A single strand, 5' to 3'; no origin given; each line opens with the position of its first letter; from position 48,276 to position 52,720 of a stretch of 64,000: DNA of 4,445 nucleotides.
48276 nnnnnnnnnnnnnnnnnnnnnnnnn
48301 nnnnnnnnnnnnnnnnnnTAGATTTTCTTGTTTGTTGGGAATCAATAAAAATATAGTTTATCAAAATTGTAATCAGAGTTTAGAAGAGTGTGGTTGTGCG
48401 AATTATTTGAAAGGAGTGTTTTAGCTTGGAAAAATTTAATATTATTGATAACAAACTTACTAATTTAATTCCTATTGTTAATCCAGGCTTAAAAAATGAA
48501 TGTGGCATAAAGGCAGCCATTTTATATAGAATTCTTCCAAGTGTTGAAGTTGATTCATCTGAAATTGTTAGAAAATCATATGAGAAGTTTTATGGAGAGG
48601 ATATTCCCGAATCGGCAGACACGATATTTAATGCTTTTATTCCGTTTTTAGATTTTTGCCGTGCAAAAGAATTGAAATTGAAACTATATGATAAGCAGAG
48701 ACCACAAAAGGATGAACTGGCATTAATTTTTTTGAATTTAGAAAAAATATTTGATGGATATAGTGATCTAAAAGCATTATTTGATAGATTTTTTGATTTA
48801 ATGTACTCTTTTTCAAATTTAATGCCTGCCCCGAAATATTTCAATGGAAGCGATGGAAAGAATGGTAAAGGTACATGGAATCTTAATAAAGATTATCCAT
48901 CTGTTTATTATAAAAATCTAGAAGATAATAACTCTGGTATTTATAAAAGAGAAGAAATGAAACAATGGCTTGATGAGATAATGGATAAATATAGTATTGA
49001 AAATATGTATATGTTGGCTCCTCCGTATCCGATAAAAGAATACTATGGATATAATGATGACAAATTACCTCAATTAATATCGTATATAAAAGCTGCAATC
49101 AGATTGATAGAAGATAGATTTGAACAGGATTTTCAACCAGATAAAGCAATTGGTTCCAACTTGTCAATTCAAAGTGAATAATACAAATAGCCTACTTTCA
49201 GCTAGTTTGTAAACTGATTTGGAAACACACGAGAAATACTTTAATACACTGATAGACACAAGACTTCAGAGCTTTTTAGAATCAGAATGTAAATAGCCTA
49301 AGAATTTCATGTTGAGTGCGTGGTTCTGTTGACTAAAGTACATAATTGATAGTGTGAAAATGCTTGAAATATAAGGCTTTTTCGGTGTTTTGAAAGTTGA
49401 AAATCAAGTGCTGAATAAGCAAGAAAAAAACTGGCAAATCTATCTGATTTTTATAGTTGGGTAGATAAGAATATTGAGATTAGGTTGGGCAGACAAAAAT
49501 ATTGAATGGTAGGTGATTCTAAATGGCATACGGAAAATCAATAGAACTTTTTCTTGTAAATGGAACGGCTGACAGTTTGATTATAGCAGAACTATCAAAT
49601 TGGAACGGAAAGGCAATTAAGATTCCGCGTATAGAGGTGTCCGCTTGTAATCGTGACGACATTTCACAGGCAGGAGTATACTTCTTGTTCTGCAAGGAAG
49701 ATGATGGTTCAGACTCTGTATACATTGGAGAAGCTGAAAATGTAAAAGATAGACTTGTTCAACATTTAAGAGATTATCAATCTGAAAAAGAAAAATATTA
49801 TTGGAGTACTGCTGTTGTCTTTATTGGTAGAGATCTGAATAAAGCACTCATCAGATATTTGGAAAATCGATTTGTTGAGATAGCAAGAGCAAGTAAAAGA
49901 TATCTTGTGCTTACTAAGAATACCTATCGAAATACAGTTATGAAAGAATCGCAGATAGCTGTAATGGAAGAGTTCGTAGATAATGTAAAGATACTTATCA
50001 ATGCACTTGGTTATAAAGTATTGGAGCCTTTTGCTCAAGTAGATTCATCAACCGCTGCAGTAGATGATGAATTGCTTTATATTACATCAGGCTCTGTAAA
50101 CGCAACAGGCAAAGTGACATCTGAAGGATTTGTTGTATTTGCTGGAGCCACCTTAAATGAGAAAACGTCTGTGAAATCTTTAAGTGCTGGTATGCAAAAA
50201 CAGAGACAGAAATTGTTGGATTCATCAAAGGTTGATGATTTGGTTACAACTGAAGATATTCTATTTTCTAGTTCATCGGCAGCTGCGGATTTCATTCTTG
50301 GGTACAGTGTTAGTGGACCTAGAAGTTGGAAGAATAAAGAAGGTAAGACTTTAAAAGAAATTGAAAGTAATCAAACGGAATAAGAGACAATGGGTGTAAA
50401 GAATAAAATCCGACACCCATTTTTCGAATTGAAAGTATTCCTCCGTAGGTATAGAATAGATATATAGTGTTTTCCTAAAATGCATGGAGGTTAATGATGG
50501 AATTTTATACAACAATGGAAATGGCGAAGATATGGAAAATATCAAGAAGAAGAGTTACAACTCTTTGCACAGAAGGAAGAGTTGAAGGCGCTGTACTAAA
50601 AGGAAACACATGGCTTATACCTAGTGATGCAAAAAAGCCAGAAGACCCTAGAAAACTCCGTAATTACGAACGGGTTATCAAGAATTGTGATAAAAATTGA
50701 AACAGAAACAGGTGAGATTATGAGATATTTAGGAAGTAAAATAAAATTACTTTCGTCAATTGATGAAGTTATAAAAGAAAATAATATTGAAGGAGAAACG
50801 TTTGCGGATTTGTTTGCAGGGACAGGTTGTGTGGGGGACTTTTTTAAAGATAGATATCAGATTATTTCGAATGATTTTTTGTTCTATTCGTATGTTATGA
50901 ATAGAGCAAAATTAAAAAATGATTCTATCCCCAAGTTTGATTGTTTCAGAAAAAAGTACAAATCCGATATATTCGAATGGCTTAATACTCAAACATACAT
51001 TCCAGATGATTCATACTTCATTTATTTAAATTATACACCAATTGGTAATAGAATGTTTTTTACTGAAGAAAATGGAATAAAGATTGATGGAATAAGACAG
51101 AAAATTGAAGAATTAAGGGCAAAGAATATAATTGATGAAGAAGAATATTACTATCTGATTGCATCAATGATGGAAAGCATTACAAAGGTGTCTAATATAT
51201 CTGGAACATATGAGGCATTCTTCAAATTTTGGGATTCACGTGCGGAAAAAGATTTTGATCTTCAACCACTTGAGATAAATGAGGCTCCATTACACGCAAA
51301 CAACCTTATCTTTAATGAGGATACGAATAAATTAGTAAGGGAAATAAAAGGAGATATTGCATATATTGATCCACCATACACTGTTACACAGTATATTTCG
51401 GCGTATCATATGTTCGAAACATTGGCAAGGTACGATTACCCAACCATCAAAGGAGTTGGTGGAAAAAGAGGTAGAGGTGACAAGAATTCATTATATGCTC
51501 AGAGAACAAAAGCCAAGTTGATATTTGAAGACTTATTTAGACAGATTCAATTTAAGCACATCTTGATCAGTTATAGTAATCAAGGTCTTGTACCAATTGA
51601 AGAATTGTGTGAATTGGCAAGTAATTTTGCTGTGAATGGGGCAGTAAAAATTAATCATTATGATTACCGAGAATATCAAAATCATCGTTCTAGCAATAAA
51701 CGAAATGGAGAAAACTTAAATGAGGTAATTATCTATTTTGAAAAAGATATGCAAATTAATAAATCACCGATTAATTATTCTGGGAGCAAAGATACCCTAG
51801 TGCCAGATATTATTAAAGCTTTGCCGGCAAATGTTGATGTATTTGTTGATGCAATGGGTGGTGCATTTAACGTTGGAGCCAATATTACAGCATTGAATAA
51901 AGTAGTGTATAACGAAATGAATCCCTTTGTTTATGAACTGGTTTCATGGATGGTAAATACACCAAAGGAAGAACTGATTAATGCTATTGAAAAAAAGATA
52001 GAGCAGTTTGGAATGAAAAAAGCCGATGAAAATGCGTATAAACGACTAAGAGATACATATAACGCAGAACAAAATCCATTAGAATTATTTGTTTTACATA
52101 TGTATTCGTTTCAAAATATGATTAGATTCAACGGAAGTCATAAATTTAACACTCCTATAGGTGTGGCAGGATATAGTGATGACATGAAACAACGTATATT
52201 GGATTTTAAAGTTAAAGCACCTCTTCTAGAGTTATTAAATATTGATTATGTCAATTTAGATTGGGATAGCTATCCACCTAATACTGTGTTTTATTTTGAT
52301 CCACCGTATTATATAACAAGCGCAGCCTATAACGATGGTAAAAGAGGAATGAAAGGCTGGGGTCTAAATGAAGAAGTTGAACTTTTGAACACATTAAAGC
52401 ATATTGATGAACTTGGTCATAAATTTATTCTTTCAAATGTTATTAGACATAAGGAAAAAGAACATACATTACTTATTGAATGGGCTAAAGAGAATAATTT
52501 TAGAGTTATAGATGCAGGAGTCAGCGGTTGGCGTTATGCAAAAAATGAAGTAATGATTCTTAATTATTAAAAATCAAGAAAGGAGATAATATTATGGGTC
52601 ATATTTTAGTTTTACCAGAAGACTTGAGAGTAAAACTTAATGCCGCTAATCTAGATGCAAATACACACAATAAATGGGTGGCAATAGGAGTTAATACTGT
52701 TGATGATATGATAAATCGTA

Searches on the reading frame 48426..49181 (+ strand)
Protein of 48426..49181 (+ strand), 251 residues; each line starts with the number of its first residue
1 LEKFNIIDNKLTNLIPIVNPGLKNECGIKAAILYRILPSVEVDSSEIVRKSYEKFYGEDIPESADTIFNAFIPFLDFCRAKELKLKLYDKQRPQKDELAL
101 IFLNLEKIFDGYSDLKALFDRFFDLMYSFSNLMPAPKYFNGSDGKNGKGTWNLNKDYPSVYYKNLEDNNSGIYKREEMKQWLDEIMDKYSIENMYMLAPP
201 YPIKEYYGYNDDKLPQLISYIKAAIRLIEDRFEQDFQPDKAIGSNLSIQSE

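Call 5: search_protein_families(library=pfam, proteins=[window:48426-49181:+], max_evalue=0.01)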
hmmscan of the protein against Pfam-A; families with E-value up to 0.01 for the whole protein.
window:48426-49181:+ (251 aa): 0 families

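Call 38: search_protein_families(library=padloc, proteins=[window:48426-49181:+], max_evalue=0.01)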
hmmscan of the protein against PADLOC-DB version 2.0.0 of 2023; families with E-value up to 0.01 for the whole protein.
window:48426-49181:+ (251 aa): 0 families

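Call 39: search_protein_families(library=ncbifam, proteins=[window:48426-49181:+], max_evalue=0.01)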
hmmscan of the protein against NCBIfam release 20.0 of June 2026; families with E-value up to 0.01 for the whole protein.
window:48426-49181:+ (251 aa): 0 families

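Call 40: search_protein_families(library=phrogs, proteins=[window:48426-49181:+], max_evalue=0.01)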
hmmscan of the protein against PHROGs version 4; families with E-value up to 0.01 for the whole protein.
window:48426-49181:+ (251 aa): 1 family
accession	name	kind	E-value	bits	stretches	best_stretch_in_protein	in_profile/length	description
phrog_23906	-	unknown function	0.0009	20.4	1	144-195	10-62/92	-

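Call 70: find_homologous_proteins(query=window:48426-49181:+, max_evalue=0.00001)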
Query window:48426-49181:+ (251 aa): 68 proteins with E <= 0.00001 among 368 candidates.
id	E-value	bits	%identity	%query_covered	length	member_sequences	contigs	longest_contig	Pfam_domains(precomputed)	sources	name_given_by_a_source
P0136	5.6e-162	555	99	100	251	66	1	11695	-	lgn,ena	-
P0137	7.3e-130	450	86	94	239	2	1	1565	-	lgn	-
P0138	1.8e-118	413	77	93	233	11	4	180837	-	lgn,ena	-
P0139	1.5e-109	384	75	92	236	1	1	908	-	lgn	-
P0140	2.8e-108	379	70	96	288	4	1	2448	-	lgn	-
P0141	7.9e-108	378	72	95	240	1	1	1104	-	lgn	-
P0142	7.2e-107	375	70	96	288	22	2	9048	-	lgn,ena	-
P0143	8.8e-107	374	72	92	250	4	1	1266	-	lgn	-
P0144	1.4e-106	374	70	96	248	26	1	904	-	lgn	-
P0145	3.1e-106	373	72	92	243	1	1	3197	-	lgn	-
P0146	6.9e-106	372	71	94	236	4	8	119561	-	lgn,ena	-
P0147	1.7e-105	370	71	94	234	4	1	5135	-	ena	-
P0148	1.8e-105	370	71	94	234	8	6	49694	-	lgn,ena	-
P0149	2.1e-105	370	72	92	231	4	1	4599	-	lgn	-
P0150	6.0e-105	368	68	95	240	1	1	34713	-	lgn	-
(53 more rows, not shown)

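Call 76: predict_structure(alignment_id=A1)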
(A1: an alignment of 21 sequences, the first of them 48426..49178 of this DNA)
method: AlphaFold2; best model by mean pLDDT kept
length: 251 residues; sequences in the alignment: 21
mean_pLDDT: 88.8   pTM: 0.86
mean pLDDT of the five models: 88.8, 87.8, 85.5, 84.4, 81.8
residues with pLDDT >= 90: 180; 70-90: 47; 50-70: 7; < 50: 17
segments of 3 or more residues with pLDDT < 50: 237-251
pLDDT, mean of each block of 10 residues (from residue 1): 81 96 97 97 90 81 85 95 91 95 97 98 97 90 90 92 96 95 92 96 85 96 98 60 34 37
secondary structure, 60 per line:
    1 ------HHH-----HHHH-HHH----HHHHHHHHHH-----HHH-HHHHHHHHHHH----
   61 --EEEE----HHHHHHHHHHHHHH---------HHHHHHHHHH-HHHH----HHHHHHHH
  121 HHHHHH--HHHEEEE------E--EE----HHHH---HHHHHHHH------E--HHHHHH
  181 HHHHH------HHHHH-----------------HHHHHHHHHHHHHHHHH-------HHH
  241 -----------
elements in order: H15-18 H27-36 H46-56 E63-66 H71-84 H94-103 H105-108 H113-126 E132-135 H151-154 H158-165 H175-185 H192-196 H214-230

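Call 80: fold_search(model_id=the predicted structure, library=pdb)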
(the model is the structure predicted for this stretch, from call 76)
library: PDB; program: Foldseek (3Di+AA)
matches with E <= 10: 22; with E <= 0.001: 0
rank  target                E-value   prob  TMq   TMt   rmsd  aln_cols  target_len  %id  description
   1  5jqv_C                2.6e+00  0.02  0.11  0.07  21.1       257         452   14  Crystal structure of Cytochrome P450 BM3 heme domain T269V/L272W/L322I/A406S (WIVS) variant with iron(III) deuteroporp (released 2016-09-28)
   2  7ug6_b                4.2e+00  0.02  0.11  0.07  17.3       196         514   13  Cryo-EM structure of pre-60S ribosomal subunit, unmethylated G2922 (released 2022-12-21)
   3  3zuz                  4.6e+00  0.01  0.13  0.11  19.1       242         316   11  Structure of Shq1p C-terminal domain (released 2011-11-30)
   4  4i1q_B                5.1e+00  0.01  0.09  0.10  23.6       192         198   14  Crystal Structure of hBRAP1 N-BAR domain (released 2013-02-06)
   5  1o5h_A                5.3e+00  0.02  0.12  0.14  21.7       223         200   15  Crystal structure of formiminotetrahydrofolate cyclodeaminase (TM1560) from Thermotoga maritima at 2.80 A resolution (released 2003-09-30)
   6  2wtl_A                5.6e+00  0.01  0.09  0.13  19.5       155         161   16  Crystal structure of BfrA from M. tuberculosis (released 2009-12-15)
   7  3zv0_A                5.9e+00  0.01  0.14  0.12  18.0       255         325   11  Structure of the SHQ1P-CBF5P complex (released 2011-11-30)
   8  8zo9_f                6.2e+00  0.01  0.11  0.15  21.4       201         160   15  Structure of the wild-type PSI-9VCPI supercomplex in Nannochloropsis oceanica (released 2025-12-03)
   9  8v87_b                7.8e+00  0.02  0.12  0.08  17.0       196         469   14  60S ribosome biogenesis intermediate (Dbp10 post-catalytic structure - Overall map) (released 2024-05-01)
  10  3m4v_A                7.8e+00  0.01  0.11  0.09  20.1       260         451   17  Crystal structure of the A330P mutant of cytochrome P450 BM3 (released 2011-03-23)
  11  4kjs_B                8.2e+00  0.01  0.11  0.09  23.1       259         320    8  Structure of native YfkE (released 2013-06-26)
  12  9bqx_A                8.6e+00  0.02  0.13  0.14  27.0       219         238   13  Membrane-bound AMPH-1 tube in the presence of GTP (released 2025-05-14)
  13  8jw0_f                8.6e+00  0.01  0.10  0.13  20.5       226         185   11  PSI-AcpPCI supercomplex from Amphidinium carterae (released 2024-02-28)
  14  6wkj_A                8.6e+00  0.01  0.12  0.12  19.1       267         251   13  Crystal structure of pentalenene synthase mutant F76H complexed with 12,13-difluorofarnesyl diphosphate (released 2020-08-26)
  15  3rm5_A                8.6e+00  0.01  0.13  0.08  21.7       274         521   12  Structure of Trifunctional THI20 from Yeast (released 2011-09-21)
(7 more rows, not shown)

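Call 95: fold_search(model_id=the predicted structure, library=viral)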
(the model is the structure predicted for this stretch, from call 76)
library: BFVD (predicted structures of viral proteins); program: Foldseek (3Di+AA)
matches with E <= 10: 16; with E <= 0.001: 0
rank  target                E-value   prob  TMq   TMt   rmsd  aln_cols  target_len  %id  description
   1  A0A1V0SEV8            1.8e+00  0.03  0.14  0.16  21.6       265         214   14  Thiaminase [Hokovirus HKV1]
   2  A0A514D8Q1            3.7e+00  0.02  0.12  0.14  18.4       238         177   11  (no name in the UniProt tables at hand)
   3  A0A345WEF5            3.7e+00  0.02  0.14  0.12  18.7       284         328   12  Uncharacterized protein [Acipenser iridovirus-European]
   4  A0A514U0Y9            4.7e+00  0.02  0.14  0.14  18.9       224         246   12  Uncharacterized protein [Gordonia phage Phendrix]
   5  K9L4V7                6.2e+00  0.02  0.14  0.11  16.4       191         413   12  Uncharacterized protein [Pectobacterium phage phiTE]
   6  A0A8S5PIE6            6.6e+00  0.01  0.11  0.11  18.7       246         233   11  Antitoxin [Siphoviridae sp. ctmP19]
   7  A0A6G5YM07            7.2e+00  0.01  0.14  0.07  31.4       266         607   13  (no name in the UniProt tables at hand)
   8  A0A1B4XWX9            7.6e+00  0.04  0.13  0.24  11.8        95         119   15  Uncharacterized protein [Tenacibaculum phage pT24]
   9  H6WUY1                7.6e+00  0.02  0.17  0.12  13.6       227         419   13  UL43 [Gallid alphaherpesvirus 2]
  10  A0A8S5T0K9            7.9e+00  0.01  0.12  0.10  22.2       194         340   10  Uncharacterized protein [Myoviridae sp. ctWb16]
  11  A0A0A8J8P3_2          7.9e+00  0.01  0.12  0.05  18.1       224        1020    9  Glycoside hydrolase family 19 catalytic domain-containing protein [Ralstonia phage RSL2]
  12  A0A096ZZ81            7.9e+00  0.01  0.13  0.09  21.8       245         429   11  RNA-dependent RNA polymerase (Fragment) [Leucostoma cinctum mitovirus 2]
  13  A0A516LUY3            8.3e+00  0.01  0.11  0.11  20.3       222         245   11  (no name in the UniProt tables at hand)
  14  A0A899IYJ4            9.2e+00  0.00  0.10  0.06  21.0       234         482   11  (no name in the UniProt tables at hand)
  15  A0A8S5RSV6            9.6e+00  0.01  0.12  0.12  19.4       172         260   14  DNA-directed RNA polymerase [Siphoviridae sp. ct3Mm15]
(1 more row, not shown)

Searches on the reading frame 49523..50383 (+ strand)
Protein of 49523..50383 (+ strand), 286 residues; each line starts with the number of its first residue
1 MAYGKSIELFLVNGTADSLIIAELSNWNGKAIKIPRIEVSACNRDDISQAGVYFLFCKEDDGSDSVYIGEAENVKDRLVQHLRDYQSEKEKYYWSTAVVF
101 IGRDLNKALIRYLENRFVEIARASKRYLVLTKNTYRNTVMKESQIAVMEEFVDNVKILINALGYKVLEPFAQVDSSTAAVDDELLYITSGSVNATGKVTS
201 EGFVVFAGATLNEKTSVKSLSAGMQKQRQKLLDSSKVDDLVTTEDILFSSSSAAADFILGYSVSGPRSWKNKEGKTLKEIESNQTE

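Call 5: search_protein_families(library=pfam, proteins=[window:49523-50383:+], max_evalue=0.01)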
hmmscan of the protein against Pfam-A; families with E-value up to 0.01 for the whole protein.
window:49523-50383:+ (286 aa): 2 families
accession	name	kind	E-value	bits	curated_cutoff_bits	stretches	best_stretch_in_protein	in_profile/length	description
PF14267.11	DUF4357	-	1.2e-16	60.8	38.4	1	228-277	1-54/54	Domain of unknown function (DUF4357)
PF01541.30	GIY-YIG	-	0.00013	22.6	22.6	1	50-116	2-67/78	GIY-YIG catalytic domain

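Call 38: search_protein_families(library=padloc, proteins=[window:49523-50383:+], max_evalue=0.01)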
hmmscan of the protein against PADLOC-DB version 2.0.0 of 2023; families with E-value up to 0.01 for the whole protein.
window:49523-50383:+ (286 aa): 7 families
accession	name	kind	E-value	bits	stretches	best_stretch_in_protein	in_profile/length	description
PDLC04925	PDC-S14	-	4.8e-99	329.1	1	1-283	13-296/301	-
PDLC04923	PDC-S14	-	2.6e-82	274.5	1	1-285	21-314/320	-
PDLC04922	PDC-S14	-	1.8e-37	127.3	2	6-173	5-164/305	-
PDLC04924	PDC-S14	-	2.2e-19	68.2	1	48-273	48-273/280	-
PDLC04921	PDC-S14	-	1.6e-17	61.7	1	36-277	36-264/280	-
PDLC05040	PDC-S57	-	1.6e-10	39.2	1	189-282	138-226/229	-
PDLC02190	DUF3780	-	1.2e-07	29.3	1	175-280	243-355/361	-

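Call 39: search_protein_families(library=ncbifam, proteins=[window:49523-50383:+], max_evalue=0.01)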
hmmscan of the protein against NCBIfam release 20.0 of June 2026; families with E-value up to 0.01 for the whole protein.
window:49523-50383:+ (286 aa): 2 families
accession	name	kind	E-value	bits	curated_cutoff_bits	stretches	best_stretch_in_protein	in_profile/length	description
NF011261.0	PRK14667.1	equivalog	3.1e-05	22.7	818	1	49-91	16-55/567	excinuclease ABC subunit C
TIGR01453.1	grpIintron_endo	subfamily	0.0032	17.5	56.05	1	50-100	2-41/215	group I intron endonuclease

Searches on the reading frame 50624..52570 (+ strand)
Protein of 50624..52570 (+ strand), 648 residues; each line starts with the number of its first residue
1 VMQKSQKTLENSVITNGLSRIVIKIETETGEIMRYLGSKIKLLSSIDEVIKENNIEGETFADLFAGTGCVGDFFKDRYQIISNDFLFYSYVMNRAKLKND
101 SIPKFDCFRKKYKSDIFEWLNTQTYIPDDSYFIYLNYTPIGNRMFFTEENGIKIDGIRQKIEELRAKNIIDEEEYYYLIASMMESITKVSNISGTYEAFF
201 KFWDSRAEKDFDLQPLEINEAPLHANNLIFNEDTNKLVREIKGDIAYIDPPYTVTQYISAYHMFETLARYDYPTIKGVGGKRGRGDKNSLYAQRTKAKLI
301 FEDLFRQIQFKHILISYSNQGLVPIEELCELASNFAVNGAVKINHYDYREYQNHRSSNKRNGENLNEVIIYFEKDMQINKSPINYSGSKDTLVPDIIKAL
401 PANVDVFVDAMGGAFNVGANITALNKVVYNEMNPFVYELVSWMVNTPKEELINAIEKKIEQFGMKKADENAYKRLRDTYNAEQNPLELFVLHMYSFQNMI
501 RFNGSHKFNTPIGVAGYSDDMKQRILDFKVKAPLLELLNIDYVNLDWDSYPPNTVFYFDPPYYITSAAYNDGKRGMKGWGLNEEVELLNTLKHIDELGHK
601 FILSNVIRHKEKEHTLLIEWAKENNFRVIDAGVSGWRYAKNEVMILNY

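Call 5: search_protein_families(library=pfam, proteins=[window:50624-52570:+], max_evalue=0.01)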
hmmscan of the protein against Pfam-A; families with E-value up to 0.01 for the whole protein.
window:50624-52570:+ (648 aa): 1 family
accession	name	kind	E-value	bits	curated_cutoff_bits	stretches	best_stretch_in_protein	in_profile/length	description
PF02086.21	MethyltransfD12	-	5.8e-65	219.9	22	2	35-303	1-241/253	D12 class N6 adenine-specific DNA methyltransferase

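Call 38: search_protein_families(library=padloc, proteins=[window:50624-52570:+], max_evalue=0.01)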
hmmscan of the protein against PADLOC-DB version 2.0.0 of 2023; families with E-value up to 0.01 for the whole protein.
window:50624-52570:+ (648 aa): 22 families
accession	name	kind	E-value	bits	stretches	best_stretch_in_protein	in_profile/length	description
PDLC03287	MTase_II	-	1.4e-219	729.1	1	33-648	1-641/646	Type II methyltransferase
PDLC03257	MTase_II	-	2.4e-71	238.8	1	31-372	11-339/343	Type II methyltransferase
PDLC03292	MTase_II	-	7e-69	230.8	1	33-625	81-683/722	Type II methyltransferase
PDLC03383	MTase_II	-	2.7e-58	195.9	1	378-629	17-284/318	Type II methyltransferase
PDLC03373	MTase_II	-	2.4e-45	153.4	1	34-320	10-281/339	Type II methyltransferase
PDLC03298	MTase_II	-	1.9e-44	150.2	1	33-351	2-305/362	Type II methyltransferase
PDLC03720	oMTase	-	5e-37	126.3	1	34-349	5-305/326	orphan methyltransferase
PDLC03722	oMTase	-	6.3e-37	125.8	1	383-629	5-235/259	orphan methyltransferase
PDLC03345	MTase_II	-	2.3e-32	110.1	1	32-370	22-392/581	Type II methyltransferase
PDLC03294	MTase_II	-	7.3e-28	96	1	379-611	4-235/272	Type II methyltransferase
PDLC03261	MTase_II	-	2.8e-22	76.8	2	32-371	310-638/643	Type II methyltransferase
PDLC03342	MTase_II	-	1.2e-20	72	1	21-335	14-339/383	Type II methyltransferase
PDLC03729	oMTase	-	4.6e-18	63.7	1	378-607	3-229/275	orphan methyltransferase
PDLC03372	MTase_II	-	1.3e-17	62.5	1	143-319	34-200/259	Type II methyltransferase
PDLC03735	oMTase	-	3.9e-12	44.2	1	380-648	8-282/284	orphan methyltransferase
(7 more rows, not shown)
